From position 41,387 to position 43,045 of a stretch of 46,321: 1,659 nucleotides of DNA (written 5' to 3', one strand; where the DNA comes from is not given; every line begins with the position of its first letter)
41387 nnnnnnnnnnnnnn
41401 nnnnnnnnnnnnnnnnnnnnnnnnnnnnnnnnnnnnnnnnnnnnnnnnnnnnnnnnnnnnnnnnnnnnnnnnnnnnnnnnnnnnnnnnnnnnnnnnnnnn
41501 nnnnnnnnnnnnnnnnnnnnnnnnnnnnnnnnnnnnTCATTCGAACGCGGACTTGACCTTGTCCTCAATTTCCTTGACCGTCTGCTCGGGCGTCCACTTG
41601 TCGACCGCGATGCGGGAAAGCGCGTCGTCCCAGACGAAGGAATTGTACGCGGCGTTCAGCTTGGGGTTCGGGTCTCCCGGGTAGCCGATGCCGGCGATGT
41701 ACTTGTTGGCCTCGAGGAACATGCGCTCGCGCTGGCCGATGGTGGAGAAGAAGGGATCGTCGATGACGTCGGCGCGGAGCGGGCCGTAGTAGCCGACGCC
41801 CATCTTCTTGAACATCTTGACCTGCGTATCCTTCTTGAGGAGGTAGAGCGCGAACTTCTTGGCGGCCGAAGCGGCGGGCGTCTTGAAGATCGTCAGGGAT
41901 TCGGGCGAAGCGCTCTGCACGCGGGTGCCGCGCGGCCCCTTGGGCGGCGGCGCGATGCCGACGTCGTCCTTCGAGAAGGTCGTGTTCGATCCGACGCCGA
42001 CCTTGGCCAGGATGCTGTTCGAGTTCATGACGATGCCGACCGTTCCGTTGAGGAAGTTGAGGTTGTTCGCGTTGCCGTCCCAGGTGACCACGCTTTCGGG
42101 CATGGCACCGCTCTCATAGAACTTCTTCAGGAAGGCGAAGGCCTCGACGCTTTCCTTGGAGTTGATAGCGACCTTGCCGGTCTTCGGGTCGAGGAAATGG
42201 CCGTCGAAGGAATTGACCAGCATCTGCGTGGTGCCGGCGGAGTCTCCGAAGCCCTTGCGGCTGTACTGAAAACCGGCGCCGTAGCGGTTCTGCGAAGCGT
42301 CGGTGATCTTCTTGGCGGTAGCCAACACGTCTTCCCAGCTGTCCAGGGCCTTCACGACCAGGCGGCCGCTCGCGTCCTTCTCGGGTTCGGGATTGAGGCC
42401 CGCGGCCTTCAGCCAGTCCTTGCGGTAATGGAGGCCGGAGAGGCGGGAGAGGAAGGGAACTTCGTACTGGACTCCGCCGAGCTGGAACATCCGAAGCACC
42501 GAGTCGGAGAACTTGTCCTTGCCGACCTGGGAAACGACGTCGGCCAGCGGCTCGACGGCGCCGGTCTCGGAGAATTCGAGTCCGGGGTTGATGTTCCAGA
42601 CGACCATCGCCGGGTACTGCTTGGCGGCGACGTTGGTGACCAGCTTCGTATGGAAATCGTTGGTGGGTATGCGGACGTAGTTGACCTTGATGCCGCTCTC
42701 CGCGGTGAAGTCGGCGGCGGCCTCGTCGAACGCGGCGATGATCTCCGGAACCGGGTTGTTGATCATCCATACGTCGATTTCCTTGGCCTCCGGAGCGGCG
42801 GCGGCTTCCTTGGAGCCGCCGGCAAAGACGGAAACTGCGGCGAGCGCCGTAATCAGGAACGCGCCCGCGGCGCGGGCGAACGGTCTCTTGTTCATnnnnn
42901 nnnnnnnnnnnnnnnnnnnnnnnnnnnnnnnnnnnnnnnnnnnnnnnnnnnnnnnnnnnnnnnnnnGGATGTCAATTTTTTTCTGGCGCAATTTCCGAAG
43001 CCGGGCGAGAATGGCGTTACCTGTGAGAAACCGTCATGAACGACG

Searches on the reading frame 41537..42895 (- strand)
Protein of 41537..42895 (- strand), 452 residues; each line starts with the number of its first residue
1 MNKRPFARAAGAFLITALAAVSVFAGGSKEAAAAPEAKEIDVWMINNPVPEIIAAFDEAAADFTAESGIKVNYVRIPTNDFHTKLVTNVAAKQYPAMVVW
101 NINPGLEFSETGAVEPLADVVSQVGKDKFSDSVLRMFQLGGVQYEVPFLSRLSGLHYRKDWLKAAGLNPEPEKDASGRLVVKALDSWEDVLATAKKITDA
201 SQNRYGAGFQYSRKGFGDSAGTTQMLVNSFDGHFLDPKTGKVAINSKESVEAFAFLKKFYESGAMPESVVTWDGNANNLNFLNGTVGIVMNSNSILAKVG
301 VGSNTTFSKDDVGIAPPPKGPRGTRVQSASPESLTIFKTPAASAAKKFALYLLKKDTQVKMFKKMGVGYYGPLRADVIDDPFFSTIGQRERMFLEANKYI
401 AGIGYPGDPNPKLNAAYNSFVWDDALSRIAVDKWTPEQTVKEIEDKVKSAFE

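Call 63: search_protein_families(library=ncbifam, proteins=[window:41537-42895:-], max_evalue=1e-10)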
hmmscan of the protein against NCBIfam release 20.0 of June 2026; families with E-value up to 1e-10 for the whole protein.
window:41537-42895:- (452 aa): 0 families

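Call 95: search_protein_families(library=ncbifam, proteins=[L023:5726-6616:+], max_evalue=1e-60)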
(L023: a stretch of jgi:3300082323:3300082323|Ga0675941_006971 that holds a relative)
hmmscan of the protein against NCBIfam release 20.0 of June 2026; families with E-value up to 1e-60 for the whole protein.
L023:5726-6616:+ (296 aa): 2 families
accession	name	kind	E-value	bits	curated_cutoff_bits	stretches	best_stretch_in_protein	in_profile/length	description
NF043037.1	ThreonDh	equivalog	3e-72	243.5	350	1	2-287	4-288/297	L-threonate dehydrogenase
NF008592.0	PRK11559.1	equivalog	3e-63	213.9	397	1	1-295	3-295/296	2-hydroxy-3-oxopropionate reductase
